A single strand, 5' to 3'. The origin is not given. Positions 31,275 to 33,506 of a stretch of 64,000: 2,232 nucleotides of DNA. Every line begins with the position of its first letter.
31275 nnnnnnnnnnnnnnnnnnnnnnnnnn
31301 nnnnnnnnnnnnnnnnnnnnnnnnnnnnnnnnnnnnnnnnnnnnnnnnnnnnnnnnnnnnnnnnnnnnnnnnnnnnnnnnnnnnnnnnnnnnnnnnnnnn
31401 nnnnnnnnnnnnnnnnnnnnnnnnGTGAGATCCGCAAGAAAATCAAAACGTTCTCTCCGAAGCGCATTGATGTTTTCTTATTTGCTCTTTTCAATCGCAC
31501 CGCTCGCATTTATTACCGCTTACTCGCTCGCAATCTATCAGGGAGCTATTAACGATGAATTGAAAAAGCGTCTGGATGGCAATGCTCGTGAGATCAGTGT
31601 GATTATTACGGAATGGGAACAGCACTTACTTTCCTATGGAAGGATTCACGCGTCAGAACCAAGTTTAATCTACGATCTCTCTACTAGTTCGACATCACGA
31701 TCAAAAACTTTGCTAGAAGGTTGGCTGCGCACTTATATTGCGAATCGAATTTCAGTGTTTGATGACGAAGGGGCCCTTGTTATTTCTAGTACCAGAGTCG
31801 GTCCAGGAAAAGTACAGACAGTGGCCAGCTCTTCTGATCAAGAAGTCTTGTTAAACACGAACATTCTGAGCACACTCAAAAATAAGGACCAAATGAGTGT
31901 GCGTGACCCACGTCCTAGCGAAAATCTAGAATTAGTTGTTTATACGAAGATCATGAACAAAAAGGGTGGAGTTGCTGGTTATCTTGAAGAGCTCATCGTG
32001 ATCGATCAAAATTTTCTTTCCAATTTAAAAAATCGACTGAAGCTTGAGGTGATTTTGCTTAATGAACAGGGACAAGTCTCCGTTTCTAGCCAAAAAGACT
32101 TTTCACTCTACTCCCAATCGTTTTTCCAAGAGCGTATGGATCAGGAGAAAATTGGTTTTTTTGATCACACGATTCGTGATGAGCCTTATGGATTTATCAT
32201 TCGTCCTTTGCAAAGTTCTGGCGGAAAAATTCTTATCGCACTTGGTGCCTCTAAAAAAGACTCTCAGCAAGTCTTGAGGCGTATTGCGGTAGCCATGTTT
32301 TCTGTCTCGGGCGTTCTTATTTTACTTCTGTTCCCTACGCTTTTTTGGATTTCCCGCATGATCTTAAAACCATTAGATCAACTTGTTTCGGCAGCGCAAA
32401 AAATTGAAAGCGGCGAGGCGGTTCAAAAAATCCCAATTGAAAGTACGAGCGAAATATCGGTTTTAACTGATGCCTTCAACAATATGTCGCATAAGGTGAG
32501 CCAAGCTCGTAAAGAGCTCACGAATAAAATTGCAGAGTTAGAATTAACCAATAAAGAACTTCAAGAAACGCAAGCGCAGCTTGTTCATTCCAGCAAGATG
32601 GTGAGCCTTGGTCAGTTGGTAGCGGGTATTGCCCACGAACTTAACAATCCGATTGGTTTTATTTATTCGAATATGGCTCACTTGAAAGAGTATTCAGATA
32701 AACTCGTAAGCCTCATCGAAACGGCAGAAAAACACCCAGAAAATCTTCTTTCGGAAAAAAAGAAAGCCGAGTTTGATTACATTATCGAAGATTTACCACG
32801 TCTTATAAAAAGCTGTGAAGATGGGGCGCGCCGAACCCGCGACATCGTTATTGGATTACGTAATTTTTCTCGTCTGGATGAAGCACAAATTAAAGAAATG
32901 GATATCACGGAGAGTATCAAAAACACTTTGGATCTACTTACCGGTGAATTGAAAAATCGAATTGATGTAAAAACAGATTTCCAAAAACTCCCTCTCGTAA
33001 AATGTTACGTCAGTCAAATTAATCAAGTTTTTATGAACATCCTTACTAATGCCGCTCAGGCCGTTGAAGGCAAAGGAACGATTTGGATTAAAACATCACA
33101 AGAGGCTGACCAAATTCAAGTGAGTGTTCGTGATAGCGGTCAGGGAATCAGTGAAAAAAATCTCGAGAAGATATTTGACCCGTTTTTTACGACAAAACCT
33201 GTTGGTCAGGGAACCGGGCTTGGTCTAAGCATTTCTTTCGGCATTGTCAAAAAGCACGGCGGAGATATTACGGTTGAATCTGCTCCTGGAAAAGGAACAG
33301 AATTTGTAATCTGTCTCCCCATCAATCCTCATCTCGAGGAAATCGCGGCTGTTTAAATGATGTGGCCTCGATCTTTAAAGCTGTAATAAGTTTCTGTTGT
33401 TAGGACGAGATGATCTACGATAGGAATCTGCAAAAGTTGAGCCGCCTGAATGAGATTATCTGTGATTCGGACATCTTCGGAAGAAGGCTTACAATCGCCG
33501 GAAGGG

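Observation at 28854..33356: mreB is followed by a sigma-like/anti-sigma/histidine-kinase module instead of mreC-mreD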

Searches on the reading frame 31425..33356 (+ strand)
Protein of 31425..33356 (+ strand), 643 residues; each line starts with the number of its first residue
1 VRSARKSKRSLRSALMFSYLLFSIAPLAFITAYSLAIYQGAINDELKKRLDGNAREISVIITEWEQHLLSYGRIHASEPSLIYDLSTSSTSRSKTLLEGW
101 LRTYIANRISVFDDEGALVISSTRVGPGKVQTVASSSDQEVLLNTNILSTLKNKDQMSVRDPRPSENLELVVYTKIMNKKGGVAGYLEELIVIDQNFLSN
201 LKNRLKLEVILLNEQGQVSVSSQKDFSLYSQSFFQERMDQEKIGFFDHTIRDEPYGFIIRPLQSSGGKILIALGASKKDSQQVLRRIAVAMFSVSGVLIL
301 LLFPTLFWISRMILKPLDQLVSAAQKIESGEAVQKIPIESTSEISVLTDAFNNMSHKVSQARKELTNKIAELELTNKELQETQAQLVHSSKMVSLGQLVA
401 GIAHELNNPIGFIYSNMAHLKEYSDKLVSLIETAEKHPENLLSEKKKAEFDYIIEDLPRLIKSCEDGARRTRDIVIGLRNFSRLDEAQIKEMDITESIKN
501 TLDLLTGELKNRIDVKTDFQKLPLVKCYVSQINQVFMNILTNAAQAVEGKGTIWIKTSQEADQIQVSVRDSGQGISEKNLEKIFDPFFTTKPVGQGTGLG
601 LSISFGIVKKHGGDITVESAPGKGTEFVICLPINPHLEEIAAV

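Call 3: search_protein_families(library=pfam, proteins=[window:31425-33356:+], max_evalue=1)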
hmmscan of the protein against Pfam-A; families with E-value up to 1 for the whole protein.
window:31425-33356:+ (643 aa): 8 families
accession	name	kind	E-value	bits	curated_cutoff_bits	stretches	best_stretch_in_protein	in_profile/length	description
PF02518.31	HATPase_c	-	4.4e-28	98.4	26.4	1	531-633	5-109/111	Histidine kinase-, DNA gyrase B-, and HSP90-like ATPase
PF00672.30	HAMP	-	3.8e-11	43.6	25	1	308-358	1-51/53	HAMP domain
PF00512.31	HisKA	-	3.9e-06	27.3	26.9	1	395-436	2-45/66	His Kinase A (phospho-acceptor) domain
PF14501.12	HATPase_c_5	-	4.9e-05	23.6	22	1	531-620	5-91/102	GHKL domain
PF13589.12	HATPase_c_3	-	0.005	17.3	25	1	532-585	3-55/137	Histidine kinase-, DNA gyrase B-, and HSP90-like ATPase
PF13581.12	HATPase_c_2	-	0.15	12.5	27.4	1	537-601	41-102/127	Histidine kinase-like ATPase domain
PF03980.19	Nnf1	-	0.26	12.1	23.7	1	314-383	35-105/110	Nnf1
PF07889.17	DUF1664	-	0.44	11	34.6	1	345-387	44-86/124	Protein of unknown function (DUF1664)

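Call 4: search_protein_families(library=ncbifam, proteins=[window:31425-33356:+], max_evalue=1)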
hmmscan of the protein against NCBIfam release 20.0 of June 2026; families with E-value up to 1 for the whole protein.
window:31425-33356:+ (643 aa): 101 families (the best 25 are shown)
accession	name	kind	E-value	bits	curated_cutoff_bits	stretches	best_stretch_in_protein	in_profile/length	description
NF038348.1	T2SS_HK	subfamily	6.8e-80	269.1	450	1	354-633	283-573/574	histidine kinase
NF008468.0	PRK11360.1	equivalog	1.7e-55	188.6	646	2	470-636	443-611/616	two-component system sensor histidine kinase AtoS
NF052574.1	HisKinEspCMyxo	equivalog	1.2e-48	165.9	1200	1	379-636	401-640/785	serine histidine kinase EspC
NF052573.1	HisKinEspAMyxo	equivalog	7e-48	163.2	1400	1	378-640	367-618/755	serine histidine kinase EspA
NF010411.0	PRK13837.1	equivalog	3.2e-44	151.1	647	2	461-636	489-678/828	two-component system VirA-like sensor kinase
NF007688.0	PRK10364.1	equivalog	2.8e-41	141.7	479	2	470-634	288-452/460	two-component system sensor histidine kinase ZraS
NF033092.0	HK_WalK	equivalog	5e-39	134.4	725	2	462-633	413-594/594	cell wall metabolism sensor histidine kinase WalK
NF047794.1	HisKinPtgB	equivalog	3e-37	128.2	1000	1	295-620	343-642/656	two-component system sensor histidine kinase PgtB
NF046026.1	HisKinCckACaul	equivalog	9.5e-37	126.4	1000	2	467-639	347-538/678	cell cycle histidine kinase CckA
NF046020.1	HisKinCckABruc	equivalog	2e-35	121.9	1000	1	356-633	444-707/868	cell cycle histidine kinase CckA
NF047497.1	HK_LIC_12097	equivalog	4.8e-33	114.4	500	1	365-633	124-366/367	LIC_12097 family sensor histidine kinase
NF011874.0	PRK15347.1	equivalog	4.5e-32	111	852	2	532-635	514-616/921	two component system sensor kinase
NF047466.1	hybrid_RR_LvrB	exception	9.8e-31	107.2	500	1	345-633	103-376/377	hybrid histidine kinase/response regulator LvrB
NF046044.1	PnpS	equivalog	2.8e-30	105.6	400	1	468-632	217-390/390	two-component system histidine kinase PnpS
TIGR01386.1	cztS_silS_copS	subfamily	3.6e-29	102.1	292.55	2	487-631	310-456/457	heavy metal sensor histidine kinase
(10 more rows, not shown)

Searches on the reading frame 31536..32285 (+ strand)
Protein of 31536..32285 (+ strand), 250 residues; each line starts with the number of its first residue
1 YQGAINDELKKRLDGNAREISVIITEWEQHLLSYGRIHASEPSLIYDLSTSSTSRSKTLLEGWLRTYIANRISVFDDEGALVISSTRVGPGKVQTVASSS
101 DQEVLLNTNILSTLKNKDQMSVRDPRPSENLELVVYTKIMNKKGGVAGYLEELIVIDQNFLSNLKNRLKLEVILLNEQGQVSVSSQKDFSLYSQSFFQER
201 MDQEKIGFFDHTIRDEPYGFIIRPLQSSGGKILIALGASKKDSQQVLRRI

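Call 82: search_solved_structures(query=A5, max_evalue=10)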
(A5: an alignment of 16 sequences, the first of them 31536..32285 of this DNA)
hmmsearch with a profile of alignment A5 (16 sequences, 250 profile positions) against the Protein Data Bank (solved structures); distinct sequences matched with E-value up to 10: 1.
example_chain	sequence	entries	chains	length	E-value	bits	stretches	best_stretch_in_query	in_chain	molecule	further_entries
4xmq_A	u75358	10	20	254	0.47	12.9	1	101-191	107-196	Putative methyl-accepting chemotaxis signal transduction protein | Methyl-accepting chemotaxis protein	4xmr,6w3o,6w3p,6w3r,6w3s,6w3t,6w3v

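Call 83: search_protein_families(library=pfam, alignment_id=A5, max_evalue=1)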
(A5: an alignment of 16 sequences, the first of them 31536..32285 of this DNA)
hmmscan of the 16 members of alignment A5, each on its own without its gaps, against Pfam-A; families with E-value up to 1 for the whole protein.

A. member 1, window:31536-32285:+ (250 aa): 1 family
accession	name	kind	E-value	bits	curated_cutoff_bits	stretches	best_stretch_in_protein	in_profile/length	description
PF23728.1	Tubby_C_like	-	0.08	13.3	24.4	0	67-114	10-57/172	Tubby C-terminal like domain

B. families by the number of members that match (of 16 scanned): 11 families
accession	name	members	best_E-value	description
PF14827.12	dCache_3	10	9.6e-05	Double sensory domain of two-component sensor kinase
PF02743.24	dCache_1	4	0.00045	Cache domain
PF06228.19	ChuX_HutX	3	0.0014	Haem utilisation ChuX/HutX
PF05171.18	HemS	3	0.035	Haemin-degrading HemS.ChuX domain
PF13596.12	PAS_10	1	0.01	PAS domain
PF20463.3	PDH_C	1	0.015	Prephenate dehydrogenase, dimerization domain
PF03097.24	BRO1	1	0.027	BRO1-like domain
PF23962.1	DUF7290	1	0.032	Domain of unknown function (DUF7290)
PF23728.1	Tubby_C_like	1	0.08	Tubby C-terminal like domain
PF20615.3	DUF6802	1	0.21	Family of unknown function (DUF6802)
PF10298.14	WhiA_N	1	0.22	WhiA N-terminal LAGLIDADG-like domain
